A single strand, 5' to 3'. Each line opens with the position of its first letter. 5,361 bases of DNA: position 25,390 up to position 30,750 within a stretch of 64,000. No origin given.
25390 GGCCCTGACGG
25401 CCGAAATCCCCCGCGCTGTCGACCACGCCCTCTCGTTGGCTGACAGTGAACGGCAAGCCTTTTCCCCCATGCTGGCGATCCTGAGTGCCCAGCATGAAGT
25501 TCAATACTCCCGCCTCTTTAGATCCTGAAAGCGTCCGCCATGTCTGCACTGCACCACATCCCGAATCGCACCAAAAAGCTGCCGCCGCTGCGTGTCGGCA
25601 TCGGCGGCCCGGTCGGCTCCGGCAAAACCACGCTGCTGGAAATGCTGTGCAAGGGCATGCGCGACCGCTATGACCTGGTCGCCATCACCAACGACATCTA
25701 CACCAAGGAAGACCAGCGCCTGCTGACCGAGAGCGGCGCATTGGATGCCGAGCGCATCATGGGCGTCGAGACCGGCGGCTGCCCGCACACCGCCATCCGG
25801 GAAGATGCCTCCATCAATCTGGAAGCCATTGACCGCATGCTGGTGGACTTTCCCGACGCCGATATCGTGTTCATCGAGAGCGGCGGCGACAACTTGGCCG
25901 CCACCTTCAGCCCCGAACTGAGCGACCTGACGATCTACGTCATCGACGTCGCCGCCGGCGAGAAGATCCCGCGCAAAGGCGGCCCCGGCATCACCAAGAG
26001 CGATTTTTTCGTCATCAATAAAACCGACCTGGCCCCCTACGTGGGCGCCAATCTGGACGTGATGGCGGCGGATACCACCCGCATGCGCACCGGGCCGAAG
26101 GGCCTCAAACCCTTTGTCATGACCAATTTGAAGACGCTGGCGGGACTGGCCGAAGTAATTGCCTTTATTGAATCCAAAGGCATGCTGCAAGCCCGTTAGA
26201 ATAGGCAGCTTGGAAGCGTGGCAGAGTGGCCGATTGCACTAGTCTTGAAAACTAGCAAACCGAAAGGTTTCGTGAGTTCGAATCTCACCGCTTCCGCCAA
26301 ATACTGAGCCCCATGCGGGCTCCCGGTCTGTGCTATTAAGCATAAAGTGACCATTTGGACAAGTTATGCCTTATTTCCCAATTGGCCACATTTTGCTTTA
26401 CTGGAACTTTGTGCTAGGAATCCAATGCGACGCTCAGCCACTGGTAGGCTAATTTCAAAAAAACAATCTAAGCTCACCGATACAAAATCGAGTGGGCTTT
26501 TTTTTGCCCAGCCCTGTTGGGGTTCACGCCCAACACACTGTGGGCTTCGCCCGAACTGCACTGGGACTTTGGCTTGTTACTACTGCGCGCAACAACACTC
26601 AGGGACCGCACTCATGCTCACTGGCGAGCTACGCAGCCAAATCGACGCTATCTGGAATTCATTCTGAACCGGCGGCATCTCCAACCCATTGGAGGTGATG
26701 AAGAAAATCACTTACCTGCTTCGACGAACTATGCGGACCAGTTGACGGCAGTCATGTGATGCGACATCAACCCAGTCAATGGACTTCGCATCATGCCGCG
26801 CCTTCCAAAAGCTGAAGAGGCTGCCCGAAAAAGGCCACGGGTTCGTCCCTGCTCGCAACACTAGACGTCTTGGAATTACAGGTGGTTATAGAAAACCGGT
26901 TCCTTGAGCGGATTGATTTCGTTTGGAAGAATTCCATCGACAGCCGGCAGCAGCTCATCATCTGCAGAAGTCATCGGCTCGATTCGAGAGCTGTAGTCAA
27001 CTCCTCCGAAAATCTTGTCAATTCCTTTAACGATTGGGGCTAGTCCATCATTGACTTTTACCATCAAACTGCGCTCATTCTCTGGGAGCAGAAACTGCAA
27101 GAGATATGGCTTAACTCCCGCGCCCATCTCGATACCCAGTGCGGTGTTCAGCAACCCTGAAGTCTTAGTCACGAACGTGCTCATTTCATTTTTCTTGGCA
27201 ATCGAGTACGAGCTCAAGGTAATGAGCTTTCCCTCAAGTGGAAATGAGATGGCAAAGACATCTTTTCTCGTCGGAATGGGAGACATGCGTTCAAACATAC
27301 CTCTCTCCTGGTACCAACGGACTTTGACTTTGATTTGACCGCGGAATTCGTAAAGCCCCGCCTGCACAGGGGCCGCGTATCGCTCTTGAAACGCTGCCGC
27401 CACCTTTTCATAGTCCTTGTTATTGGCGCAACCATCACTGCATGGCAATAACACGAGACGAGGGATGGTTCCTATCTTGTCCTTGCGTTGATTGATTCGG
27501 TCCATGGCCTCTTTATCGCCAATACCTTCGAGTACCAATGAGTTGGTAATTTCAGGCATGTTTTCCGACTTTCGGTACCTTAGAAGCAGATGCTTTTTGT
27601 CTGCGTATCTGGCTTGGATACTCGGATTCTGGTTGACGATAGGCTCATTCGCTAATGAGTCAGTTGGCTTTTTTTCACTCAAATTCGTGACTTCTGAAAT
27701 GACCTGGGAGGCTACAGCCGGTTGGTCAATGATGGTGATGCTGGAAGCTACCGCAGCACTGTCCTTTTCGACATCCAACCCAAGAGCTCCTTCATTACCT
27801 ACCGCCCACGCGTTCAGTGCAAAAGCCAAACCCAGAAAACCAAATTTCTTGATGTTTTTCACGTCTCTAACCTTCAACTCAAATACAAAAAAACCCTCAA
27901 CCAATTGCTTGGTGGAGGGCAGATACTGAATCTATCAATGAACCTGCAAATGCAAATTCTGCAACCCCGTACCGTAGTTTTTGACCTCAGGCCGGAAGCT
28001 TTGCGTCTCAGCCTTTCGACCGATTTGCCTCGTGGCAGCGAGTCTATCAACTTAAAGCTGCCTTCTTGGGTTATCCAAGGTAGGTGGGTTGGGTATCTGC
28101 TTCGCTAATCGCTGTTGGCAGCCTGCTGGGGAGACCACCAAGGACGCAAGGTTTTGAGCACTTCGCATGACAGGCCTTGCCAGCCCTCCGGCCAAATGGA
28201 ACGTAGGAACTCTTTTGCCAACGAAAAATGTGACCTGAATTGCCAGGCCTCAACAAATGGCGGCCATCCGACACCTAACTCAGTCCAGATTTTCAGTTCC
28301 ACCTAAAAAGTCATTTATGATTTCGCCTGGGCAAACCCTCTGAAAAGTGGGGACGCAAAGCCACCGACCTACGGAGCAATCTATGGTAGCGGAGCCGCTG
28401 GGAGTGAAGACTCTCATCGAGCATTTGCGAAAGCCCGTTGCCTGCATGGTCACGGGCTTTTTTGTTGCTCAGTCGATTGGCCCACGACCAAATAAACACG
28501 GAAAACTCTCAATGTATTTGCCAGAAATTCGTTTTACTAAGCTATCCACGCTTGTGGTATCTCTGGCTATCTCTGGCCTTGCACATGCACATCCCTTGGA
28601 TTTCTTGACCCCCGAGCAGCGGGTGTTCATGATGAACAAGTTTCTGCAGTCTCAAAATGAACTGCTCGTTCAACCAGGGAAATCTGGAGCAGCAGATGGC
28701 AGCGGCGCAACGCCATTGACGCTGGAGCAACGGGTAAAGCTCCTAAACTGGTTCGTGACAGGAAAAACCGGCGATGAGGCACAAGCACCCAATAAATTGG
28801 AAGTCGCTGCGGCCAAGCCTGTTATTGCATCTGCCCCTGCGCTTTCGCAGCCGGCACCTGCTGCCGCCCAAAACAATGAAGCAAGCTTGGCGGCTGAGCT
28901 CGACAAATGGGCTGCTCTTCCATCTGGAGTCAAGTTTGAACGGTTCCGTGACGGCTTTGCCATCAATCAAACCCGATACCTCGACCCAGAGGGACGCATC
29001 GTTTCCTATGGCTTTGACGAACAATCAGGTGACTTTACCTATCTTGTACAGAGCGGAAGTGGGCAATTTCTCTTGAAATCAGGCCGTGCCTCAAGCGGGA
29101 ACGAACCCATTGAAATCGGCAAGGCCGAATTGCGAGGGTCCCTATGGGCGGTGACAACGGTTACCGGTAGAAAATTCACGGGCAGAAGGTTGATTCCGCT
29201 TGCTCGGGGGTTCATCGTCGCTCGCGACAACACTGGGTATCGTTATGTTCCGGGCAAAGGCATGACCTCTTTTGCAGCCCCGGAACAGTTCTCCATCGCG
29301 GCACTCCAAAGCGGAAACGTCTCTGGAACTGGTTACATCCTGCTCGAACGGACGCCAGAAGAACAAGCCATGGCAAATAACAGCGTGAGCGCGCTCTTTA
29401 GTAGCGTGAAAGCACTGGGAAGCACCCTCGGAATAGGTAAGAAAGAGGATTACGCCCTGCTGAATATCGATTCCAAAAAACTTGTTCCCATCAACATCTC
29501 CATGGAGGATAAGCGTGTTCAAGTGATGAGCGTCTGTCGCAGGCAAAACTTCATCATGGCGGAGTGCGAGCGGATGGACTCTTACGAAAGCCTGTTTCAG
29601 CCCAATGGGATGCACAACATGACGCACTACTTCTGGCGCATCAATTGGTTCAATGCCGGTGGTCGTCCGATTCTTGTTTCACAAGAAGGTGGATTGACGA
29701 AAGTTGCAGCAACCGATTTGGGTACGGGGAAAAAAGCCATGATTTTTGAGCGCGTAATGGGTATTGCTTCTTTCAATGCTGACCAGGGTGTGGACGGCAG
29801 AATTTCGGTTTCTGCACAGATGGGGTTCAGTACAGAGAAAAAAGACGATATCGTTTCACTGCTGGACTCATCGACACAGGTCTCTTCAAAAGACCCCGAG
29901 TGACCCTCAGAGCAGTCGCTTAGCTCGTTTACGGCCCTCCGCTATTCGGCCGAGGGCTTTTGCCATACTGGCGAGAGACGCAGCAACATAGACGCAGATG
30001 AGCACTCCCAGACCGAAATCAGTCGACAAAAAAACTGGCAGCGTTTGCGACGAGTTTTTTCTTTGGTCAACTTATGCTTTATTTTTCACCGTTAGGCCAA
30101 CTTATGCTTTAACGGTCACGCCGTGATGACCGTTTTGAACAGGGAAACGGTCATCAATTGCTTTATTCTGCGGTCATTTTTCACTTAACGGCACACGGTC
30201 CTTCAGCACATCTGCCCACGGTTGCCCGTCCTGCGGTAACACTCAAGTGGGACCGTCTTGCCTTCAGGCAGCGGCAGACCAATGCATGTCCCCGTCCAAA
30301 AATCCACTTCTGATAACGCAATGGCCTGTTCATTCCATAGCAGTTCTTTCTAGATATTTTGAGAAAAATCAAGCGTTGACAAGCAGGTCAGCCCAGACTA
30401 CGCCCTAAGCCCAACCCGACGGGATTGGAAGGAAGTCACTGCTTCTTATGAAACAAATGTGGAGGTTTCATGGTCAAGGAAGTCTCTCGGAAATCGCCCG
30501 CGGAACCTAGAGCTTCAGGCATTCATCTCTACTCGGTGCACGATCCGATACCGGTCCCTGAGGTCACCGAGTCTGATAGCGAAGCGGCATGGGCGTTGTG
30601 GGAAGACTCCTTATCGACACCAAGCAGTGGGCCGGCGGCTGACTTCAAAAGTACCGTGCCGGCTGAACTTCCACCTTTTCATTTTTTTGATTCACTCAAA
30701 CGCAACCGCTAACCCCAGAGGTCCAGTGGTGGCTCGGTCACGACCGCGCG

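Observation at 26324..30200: Tn7-like mini-transposon at tRNA-Ser with intact ends and target duplication but no transposase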

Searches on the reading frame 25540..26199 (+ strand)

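Call 9: search_protein_families(library=pfam, proteins=[window:25540-26199:+], max_evalue=0.01)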
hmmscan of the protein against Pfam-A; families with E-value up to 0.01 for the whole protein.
window:25540-26199:+ (219 aa): 5 families
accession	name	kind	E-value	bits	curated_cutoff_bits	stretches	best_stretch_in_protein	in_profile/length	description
PF02492.25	cobW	-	2.7e-40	138.3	20.7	1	19-184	3-174/180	CobW/HypB/UreG, nucleotide-binding domain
PF20720.3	nSTAND3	-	0.00069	19.8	27.2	1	21-53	22-54/155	Novel STAND NTPase 3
PF03308.22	MeaB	-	0.00096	18.7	23.1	0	17-49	34-66/273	Methylmalonyl Co-A mutase-associated GTPase MeaB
PF00005.33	ABC_tran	-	0.001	20.1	25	1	18-59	13-55/137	ABC transporter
PF13238.12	AAA_18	-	0.0026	18.6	29.4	1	19-76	1-59/128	AAA domain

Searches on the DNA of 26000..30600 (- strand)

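Call 24: search_rna_families(source=window, start=26000, end=30600, threshold=evalue, max_evalue=0.1, show_alignments=2)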
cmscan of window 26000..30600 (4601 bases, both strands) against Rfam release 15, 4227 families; matches with E-value up to 0.1: 3.
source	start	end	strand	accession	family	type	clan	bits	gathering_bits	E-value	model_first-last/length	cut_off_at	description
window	27957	28039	-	RF01051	c-di-GMP-I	Cis-reg; riboswitch;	CL00126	61.1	35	1.2e-10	1-87/87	no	c-di-GMP-I riboswitch aptamer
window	26212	26296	+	RF00005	tRNA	Gene; tRNA;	CL00001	56.7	29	1e-10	1-71/71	no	tRNA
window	28321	28403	+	RF03167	c-di-GMP-I-GGC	Cis-reg; riboswitch;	CL00126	54.4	59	3.5e-11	1-80/80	no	c-di-GMP-I-GGC riboswitch aptamer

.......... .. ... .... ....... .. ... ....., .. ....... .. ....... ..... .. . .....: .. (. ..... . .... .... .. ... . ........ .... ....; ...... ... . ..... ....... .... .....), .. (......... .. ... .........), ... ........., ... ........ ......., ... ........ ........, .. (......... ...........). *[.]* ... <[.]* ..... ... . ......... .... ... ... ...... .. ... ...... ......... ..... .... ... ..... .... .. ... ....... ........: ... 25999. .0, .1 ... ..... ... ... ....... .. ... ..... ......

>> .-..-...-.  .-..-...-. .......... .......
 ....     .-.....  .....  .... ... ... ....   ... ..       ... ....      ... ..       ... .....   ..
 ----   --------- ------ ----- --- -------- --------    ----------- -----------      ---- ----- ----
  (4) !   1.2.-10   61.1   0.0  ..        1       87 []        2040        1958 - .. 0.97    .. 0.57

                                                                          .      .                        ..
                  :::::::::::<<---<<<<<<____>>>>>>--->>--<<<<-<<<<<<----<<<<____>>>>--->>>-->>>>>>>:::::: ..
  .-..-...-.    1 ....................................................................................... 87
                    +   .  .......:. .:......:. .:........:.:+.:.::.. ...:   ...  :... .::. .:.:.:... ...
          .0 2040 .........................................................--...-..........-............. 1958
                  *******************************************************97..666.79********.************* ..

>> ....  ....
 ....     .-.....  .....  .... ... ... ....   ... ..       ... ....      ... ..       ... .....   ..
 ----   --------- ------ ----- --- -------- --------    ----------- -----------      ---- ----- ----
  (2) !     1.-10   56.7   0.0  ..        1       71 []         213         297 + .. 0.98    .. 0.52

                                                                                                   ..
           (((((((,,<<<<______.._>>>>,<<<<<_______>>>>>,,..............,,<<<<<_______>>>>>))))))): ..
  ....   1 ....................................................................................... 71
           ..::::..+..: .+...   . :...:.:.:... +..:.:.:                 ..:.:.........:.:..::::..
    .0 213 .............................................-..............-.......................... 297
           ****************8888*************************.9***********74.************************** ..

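Call 49: search_dna_similar(query=window:30055-30195:-, collection=plasmids, mode=distant, max_evalue=0.01, max_rows=20)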
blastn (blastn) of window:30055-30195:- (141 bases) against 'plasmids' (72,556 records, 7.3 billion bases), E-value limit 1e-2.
Records with a match: 2; places in all: 2; records where one place covers at least 80% of the query: 0.
Best place of each record, by identity: 80-90% 2.
By first word of the organism name: Ralstonia 1; Cytobacillus 1.
By predicted mobility (MOB-suite, as given by PLSDB): non-mobilizable 2.
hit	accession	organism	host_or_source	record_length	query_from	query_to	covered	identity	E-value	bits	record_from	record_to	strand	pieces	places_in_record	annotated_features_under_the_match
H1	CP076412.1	Ralstonia wenshanensis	soil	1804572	85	134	35%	80.0%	9e-3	46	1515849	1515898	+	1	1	none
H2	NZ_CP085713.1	Cytobacillus solani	single cell,soil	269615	84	127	31%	86.4%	9e-3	47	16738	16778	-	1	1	none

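Call 50: search_dna_similar(query=window:26329-26415:+, collection=plasmids, mode=distant, max_evalue=0.01, max_rows=20)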
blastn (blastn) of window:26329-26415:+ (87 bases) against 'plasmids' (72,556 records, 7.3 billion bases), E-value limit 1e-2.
Records with a match: 1; places in all: 3; records where one place covers at least 80% of the query: 1.
Best place of each record, by identity: 80-90% 1.
By first word of the organism name: Ralstonia 1.
By predicted mobility (MOB-suite, as given by PLSDB): non-mobilizable 1.
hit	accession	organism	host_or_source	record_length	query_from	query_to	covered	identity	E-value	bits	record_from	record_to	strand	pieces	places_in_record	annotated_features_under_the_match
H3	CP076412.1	Ralstonia wenshanensis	soil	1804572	1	72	83%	81.9%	1e-10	73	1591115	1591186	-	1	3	none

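Call 111: search_rna_families(sources=[L124, L125, L092, L093, L094, L090], threshold=gathering)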
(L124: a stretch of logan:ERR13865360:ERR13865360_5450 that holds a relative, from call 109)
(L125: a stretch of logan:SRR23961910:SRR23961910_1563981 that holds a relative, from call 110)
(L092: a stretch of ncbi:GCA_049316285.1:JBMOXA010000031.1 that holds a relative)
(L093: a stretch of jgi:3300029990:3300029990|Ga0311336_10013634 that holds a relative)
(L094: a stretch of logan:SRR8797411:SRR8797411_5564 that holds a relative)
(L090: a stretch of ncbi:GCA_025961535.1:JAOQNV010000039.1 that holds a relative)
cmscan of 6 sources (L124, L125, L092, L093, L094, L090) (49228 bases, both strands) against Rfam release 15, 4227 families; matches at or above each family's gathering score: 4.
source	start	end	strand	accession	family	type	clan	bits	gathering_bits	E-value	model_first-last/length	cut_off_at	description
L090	235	315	-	RF03044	Proteo-phage-1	Gene; sRNA;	-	75.8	42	4.3e-12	1-82/82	no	Proteo-phage-1 RNA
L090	7803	7884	+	RF01051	c-di-GMP-I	Cis-reg; riboswitch;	CL00126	59.4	35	3.3e-09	1-87/87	no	c-di-GMP-I riboswitch aptamer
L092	1950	2046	+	RF01051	c-di-GMP-I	Cis-reg; riboswitch;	CL00126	52.3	35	1.9e-07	1-87/87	no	c-di-GMP-I riboswitch aptamer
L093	1803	1884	+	RF01051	c-di-GMP-I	Cis-reg; riboswitch;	CL00126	51.7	35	2.6e-07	1-87/87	no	c-di-GMP-I riboswitch aptamer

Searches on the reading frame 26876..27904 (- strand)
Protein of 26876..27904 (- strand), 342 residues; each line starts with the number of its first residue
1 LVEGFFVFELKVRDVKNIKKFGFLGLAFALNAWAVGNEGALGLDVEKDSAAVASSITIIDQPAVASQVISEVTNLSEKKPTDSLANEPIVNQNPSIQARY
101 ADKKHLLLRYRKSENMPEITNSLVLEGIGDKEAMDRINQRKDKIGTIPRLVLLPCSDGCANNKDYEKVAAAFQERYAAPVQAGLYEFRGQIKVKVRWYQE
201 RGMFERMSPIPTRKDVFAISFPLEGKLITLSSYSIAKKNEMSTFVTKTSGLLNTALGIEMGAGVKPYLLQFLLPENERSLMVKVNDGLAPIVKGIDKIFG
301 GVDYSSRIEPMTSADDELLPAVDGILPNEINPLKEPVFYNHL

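Call 9: search_protein_families(library=pfam, proteins=[window:26876-27904:-], max_evalue=0.01)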
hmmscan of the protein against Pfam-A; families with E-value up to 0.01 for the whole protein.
window:26876-27904:- (342 aa): 0 families

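Call 108: find_homologous_proteins(query=window:26876-27862:-, max_evalue=0.001)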
Query window:26876-27862:- (328 aa): 9 proteins with E <= 0.001 among 2652 candidates.
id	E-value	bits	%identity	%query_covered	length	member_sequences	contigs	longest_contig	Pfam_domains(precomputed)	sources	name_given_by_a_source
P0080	3.5e-212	721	100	100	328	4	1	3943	-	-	-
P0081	1.9e-77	279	50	78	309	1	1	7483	-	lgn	-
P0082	9.5e-75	270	48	83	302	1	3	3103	-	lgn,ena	-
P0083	6.3e-73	264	41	98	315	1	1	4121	-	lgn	-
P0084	1.7e-72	262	51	74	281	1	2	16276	-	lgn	-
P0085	2.0e-72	262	43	89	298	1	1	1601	-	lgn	-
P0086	2.4e-66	242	49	80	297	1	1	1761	-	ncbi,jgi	jgi:hypothetical protein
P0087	1.8e-63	233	43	85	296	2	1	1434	-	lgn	-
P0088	2.1e-41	160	38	73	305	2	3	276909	-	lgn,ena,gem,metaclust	metaclust:\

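Call 109: find_encoding_contigs(protein=P0084, flank=6000, max_places=2)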
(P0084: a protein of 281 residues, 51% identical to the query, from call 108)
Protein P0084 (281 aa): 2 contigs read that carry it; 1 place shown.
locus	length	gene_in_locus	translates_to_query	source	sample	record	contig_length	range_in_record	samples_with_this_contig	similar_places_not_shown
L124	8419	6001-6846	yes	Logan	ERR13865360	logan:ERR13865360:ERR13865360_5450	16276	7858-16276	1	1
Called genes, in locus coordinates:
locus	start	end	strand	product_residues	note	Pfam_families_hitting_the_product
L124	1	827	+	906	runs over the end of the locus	PF00476:DNA_pol_A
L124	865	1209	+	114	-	-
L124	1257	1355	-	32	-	-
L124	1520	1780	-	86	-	-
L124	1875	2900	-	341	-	PF02867:Ribonuc_red_lgC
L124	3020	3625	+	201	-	PF00929:RNase_T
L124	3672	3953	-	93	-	-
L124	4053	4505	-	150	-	PF00692:dUTPase, PF22769:DCD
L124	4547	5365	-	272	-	PF03747:ADP_ribosyl_GH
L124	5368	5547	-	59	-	-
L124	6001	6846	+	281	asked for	-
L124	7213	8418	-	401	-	?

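Call 110: find_encoding_contigs(protein=P0081, flank=6000, max_places=2)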
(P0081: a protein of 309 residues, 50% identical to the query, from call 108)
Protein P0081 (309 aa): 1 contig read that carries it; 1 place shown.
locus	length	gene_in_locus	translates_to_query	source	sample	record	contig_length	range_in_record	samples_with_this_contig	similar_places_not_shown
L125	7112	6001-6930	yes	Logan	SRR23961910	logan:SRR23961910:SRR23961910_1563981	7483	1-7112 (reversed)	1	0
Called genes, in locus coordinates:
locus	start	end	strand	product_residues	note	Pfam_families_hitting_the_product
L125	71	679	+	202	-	PF00929:RNase_T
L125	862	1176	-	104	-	PF01022:HTH_5 (weak), PF12840:HTH_20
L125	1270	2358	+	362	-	PF00724:Oxidored_FMN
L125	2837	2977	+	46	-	-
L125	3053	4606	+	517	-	PF13088:BNR_2 (faint)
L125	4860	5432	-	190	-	-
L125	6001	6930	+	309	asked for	-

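Call 117: search_protein_families(library=ncbifam, proteins=[window:26876-27862:-], max_evalue=0.01)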
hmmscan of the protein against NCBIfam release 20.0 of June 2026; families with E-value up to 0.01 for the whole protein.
window:26876-27862:- (328 aa): 0 families
